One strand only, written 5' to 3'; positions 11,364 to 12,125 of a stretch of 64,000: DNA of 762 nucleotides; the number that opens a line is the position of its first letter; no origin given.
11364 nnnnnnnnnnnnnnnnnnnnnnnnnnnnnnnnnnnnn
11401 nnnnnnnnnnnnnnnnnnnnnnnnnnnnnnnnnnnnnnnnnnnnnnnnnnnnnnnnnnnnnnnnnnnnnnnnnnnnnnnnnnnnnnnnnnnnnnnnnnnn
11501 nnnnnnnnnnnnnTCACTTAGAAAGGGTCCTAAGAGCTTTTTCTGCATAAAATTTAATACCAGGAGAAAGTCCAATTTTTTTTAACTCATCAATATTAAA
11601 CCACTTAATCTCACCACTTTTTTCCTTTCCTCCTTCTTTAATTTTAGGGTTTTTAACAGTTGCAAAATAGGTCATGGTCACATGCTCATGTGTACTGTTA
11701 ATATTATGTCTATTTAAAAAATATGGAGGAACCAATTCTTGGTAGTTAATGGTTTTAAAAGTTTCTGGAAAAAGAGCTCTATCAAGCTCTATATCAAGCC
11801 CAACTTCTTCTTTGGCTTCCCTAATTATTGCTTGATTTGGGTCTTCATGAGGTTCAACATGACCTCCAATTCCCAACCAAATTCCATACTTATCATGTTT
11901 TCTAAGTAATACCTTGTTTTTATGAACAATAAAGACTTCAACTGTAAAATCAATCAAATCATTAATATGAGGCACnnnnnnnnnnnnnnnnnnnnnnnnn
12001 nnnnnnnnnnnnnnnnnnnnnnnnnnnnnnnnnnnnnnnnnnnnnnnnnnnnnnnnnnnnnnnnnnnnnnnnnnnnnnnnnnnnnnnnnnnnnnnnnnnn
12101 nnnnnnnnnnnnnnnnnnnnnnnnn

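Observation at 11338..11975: NUDIX hydrolase plus an intrinsic terminator inserted between rpsJ and rplC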

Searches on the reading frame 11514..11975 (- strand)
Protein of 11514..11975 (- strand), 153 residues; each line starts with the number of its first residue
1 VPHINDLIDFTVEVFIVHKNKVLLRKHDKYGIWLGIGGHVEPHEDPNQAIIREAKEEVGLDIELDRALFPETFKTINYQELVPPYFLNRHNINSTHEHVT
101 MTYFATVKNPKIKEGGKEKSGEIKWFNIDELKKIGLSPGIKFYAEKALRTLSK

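Call 6: search_protein_families(library=pfam, proteins=[window:11514-11975:-])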
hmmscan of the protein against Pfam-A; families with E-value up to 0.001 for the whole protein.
window:11514-11975:- (153 aa): 2 families
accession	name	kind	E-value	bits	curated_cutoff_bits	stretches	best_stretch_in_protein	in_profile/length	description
PF00293.34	NUDIX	-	3.6e-14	53.3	21.1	1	15-134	9-121/134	NUDIX domain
PF14815.12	NUDIX_4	-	7.3e-08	32.6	35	1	16-143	5-110/113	NUDIX domain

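Call 9: find_homologous_proteins(query=window:11514-11975:-)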
Query window:11514-11975:- (153 aa): 1790 proteins with E <= 0.001 among 1801 candidates; the best 120 are listed.
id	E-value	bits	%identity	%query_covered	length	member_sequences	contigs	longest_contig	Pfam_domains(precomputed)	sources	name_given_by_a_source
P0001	1.2e-98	345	100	100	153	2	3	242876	PF00293.35,PF14815.13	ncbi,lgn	-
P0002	9.7e-55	203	61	100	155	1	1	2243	PF00293.35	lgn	-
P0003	2.9e-53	198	61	100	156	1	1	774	PF00293.35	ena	-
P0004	3.0e-53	198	62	100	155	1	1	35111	PF00293.35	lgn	-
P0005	3.4e-53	198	62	100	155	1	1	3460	PF00293.35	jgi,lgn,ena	-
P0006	3.7e-53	198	59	99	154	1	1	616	PF00293.35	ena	-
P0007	2.4e-52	195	62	100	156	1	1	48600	PF00293.35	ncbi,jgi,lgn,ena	jgi:ADP-ribose pyrophosphatase YjhB (NUDIX family)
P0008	2.8e-52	195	60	100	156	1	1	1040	PF00293.35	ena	-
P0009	4.8e-52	194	61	99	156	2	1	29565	PF00293.35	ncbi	-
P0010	6.9e-52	193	60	100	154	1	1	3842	PF00293.35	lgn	-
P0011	1.1e-51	193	60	99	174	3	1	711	PF00293.35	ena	-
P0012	1.1e-51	193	62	100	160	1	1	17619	PF00293.35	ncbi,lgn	-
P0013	1.2e-51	193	60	99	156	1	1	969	PF00293.35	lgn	-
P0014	1.2e-51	193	57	99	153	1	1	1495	PF00293.35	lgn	-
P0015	1.3e-51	193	59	100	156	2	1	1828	PF00293.35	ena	-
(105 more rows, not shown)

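Call 10: find_encoding_contigs(protein=P0001, flank=4000, max_places=6)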
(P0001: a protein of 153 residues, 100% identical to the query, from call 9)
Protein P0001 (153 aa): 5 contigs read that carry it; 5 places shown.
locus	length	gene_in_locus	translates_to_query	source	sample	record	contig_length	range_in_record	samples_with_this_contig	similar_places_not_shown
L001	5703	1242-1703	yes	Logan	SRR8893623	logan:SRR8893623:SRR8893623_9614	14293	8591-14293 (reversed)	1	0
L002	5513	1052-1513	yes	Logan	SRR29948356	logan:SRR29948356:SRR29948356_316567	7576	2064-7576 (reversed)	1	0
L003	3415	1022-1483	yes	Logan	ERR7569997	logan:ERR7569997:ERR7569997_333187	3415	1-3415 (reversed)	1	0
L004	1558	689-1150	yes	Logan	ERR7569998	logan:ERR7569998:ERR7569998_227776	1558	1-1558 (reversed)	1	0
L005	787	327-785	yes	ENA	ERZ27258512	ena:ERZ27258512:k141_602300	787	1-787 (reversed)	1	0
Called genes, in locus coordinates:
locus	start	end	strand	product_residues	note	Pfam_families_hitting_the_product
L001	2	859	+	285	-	?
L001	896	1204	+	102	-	PF00338:Ribosomal_S10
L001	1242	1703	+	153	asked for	PF00293:NUDIX, PF14815:NUDIX_4 (weak)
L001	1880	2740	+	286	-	PF00297:Ribosomal_L3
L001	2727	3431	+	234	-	PF00573:Ribosomal_L4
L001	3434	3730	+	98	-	PF00276:Ribosomal_L23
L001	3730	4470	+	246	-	PF00181:Ribosomal_L2_N, PF03947:Ribosomal_L2_C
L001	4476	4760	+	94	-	PF00203:Ribosomal_S19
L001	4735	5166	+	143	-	PF00237:Ribosomal_L22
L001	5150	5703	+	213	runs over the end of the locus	PF07650:KH_2, PF00189:Ribosomal_S3_C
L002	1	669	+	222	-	?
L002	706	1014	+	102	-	PF00338:Ribosomal_S10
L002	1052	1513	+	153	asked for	PF00293:NUDIX, PF14815:NUDIX_4 (weak)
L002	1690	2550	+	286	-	PF00297:Ribosomal_L3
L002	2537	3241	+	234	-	PF00573:Ribosomal_L4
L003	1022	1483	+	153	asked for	PF00293:NUDIX, PF14815:NUDIX_4 (weak)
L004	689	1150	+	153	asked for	PF00293:NUDIX, PF14815:NUDIX_4 (weak)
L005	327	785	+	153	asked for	PF00293:NUDIX, PF14815:NUDIX_4 (weak)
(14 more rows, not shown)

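Call 11: find_encoding_contigs(protein=P0007, flank=4000, max_places=3)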
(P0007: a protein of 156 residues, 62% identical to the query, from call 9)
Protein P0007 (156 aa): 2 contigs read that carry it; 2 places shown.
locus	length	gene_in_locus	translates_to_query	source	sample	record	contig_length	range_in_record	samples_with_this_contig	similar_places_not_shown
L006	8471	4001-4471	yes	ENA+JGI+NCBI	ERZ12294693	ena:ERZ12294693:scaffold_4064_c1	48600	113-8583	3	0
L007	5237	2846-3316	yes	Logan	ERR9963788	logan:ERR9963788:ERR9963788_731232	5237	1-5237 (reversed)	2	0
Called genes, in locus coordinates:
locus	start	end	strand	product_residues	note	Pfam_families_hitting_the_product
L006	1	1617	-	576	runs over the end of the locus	?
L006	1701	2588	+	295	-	PF10342:Kre9_KNH (weak)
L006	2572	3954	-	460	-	-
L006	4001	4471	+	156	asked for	PF00293:NUDIX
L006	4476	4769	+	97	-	-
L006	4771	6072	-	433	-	PF00675:Peptidase_M16, PF05193:Peptidase_M16_C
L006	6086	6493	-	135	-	PF01219:DAGK_prokar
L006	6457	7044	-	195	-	-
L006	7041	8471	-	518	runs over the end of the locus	PF00749:tRNA-synt_1c, PF19269:Anticodon_2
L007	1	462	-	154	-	?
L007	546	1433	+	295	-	PF10342:Kre9_KNH (weak)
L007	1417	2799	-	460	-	-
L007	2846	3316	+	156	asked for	PF00293:NUDIX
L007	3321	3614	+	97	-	-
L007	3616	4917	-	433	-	PF00675:Peptidase_M16, PF05193:Peptidase_M16_C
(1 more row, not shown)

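Call 12: find_encoding_contigs(protein=P0004, flank=4000, max_places=3)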
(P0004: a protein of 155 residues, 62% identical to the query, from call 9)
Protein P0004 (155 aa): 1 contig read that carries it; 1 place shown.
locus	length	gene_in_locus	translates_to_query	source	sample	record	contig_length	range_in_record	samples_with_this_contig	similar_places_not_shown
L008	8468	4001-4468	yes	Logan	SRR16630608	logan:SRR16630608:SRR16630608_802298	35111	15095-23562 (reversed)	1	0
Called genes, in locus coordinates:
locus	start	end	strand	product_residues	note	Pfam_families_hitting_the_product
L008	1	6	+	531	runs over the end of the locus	-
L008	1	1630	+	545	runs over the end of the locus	-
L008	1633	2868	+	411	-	-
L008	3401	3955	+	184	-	PF08922:DUF1905, PF13376:OmdA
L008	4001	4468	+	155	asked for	PF00293:NUDIX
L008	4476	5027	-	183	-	PF02525:Flavodoxin_2, PF03358:FMN_red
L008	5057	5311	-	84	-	PF11534:HTHP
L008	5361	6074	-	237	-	PF00175:NAD_binding_1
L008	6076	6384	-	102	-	PF01022:HTH_5, PF01978:TrmB (weak)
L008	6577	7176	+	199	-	PF19335:HMBD, PF07291:MauE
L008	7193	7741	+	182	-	PF08002:DUF1697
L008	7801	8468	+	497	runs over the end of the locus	PF00501:AMP-binding, PF13193:AMP-binding_C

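Call 60: search_protein_families(library=ncbifam, proteins=[window:11517-11975:-], max_evalue=0.01)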
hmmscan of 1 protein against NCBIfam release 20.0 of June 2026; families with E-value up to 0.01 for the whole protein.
window:11517-11975:- (153 aa): 17 families
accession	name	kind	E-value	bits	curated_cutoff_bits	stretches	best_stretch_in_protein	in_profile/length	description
NF006961.0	PRK09438.1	equivalog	1.5e-08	34.2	103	1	17-102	18-103/151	dihydroneopterin triphosphate diphosphatase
NF041652.1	Nud_hyd_Dein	equivalog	4.3e-07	30.3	200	1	11-67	24-79/152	Nudix hydrolase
NF007834.0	PRK10546.1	equivalog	6.9e-07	29.2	156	1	14-65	9-64/135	pyrimidine (deoxy)nucleoside triphosphate diphosphatase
NF008044.0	PRK10776.1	equivalog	7.8e-07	29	148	1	31-70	31-70/130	8-oxo-dGTP diphosphatase MutT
TIGR02705.1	nudix_YtkD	equivalog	4.2e-06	26.4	154.4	1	13-61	28-75/156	RNA deprotection pyrophosphohydrolase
NF006530.0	PRK08999.1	equivalog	6.1e-06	25.5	245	1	11-68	9-70/315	Nudix family hydrolase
TIGR00586.1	mutt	equivalog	5e-05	23.3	97.9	1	36-63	37-64/129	8-oxo-dGTP diphosphatase MutT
NF003787.0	PRK05379.1-4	equivalog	6e-05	22.2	449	1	10-132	209-325/346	bifunctional nicotinamide-nucleotide adenylyltransferase/Nudix hydroxylase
NF001299.0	PRK00241.1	equivalog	0.00013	21.5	158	1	12-63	138-191/263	NAD(+) diphosphatase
NF001937.0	PRK00714.1-4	equivalog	0.0003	20.4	139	1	14-79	14-78/161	RNA pyrophosphohydrolase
NF001935.0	PRK00714.1-2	equivalog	0.00051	19.6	259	1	14-90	14-87/183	RNA pyrophosphohydrolase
NF002995.0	PRK03759.1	equivalog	0.0019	17.8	127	1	35-70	68-103/185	isopentenyl-diphosphate Delta-isomerase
NF003785.0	PRK05379.1-1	equivalog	0.0027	16.9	418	1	11-130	205-319/347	bifunctional nicotinamide-nucleotide adenylyltransferase/Nudix hydroxylase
NF001936.0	PRK00714.1-3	equivalog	0.0032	17.4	118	1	20-62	23-67/155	RNA pyrophosphohydrolase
NF001938.0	PRK00714.1-5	equivalog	0.0037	16.6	116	1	12-78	25-89/172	RNA pyrophosphohydrolase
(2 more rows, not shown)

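Call 61: search_solved_structures(query=window:11517-11975:-, max_evalue=0.001, show_alignments=2)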
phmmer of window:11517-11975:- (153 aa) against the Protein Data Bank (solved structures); distinct sequences matched with E-value up to 0.001: 13.
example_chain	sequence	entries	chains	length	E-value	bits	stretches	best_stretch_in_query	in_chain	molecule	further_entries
3f6a_A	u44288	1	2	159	2.1e-17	66.8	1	9-147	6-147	Hydrolase, NUDIX family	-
1jrk_A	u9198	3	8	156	6.7e-10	42.4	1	15-151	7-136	Nudix homolog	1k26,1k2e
3hhj_A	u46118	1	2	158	1.9e-07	34.5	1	16-89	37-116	Mutator mutT protein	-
3fcm_A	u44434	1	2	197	2.6e-07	34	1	5-148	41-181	Hydrolase, NUDIX family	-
2rrk_A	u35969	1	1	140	1e-05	28.8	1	15-66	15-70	CTP pyrophosphohydrolase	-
1vc8_A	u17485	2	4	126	4.1e-05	26.8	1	19-87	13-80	Ndx1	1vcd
2pqv_A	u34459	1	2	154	8.1e-05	25.9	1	13-70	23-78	MutT/nudix family protein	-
1vc9_A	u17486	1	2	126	0.00011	25.5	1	19-86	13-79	Ndx1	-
2o1c_A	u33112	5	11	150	0.00018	24.7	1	19-79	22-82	dATP pyrophosphohydrolase | Dihydroneopterin triphosphate diphosphatase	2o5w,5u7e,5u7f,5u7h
3r03_A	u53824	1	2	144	0.00019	24.7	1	29-80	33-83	NUDIX hydrolase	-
3mcf_A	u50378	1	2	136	0.00056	23.2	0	20-68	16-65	Diphosphoinositol polyphosphate phosphohydrolase 3-alpha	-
3id9_A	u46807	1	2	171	0.00074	22.8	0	4-69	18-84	MutT/NUDIX family protein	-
2duk_A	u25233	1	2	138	0.00097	22.4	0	19-68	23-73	MS0616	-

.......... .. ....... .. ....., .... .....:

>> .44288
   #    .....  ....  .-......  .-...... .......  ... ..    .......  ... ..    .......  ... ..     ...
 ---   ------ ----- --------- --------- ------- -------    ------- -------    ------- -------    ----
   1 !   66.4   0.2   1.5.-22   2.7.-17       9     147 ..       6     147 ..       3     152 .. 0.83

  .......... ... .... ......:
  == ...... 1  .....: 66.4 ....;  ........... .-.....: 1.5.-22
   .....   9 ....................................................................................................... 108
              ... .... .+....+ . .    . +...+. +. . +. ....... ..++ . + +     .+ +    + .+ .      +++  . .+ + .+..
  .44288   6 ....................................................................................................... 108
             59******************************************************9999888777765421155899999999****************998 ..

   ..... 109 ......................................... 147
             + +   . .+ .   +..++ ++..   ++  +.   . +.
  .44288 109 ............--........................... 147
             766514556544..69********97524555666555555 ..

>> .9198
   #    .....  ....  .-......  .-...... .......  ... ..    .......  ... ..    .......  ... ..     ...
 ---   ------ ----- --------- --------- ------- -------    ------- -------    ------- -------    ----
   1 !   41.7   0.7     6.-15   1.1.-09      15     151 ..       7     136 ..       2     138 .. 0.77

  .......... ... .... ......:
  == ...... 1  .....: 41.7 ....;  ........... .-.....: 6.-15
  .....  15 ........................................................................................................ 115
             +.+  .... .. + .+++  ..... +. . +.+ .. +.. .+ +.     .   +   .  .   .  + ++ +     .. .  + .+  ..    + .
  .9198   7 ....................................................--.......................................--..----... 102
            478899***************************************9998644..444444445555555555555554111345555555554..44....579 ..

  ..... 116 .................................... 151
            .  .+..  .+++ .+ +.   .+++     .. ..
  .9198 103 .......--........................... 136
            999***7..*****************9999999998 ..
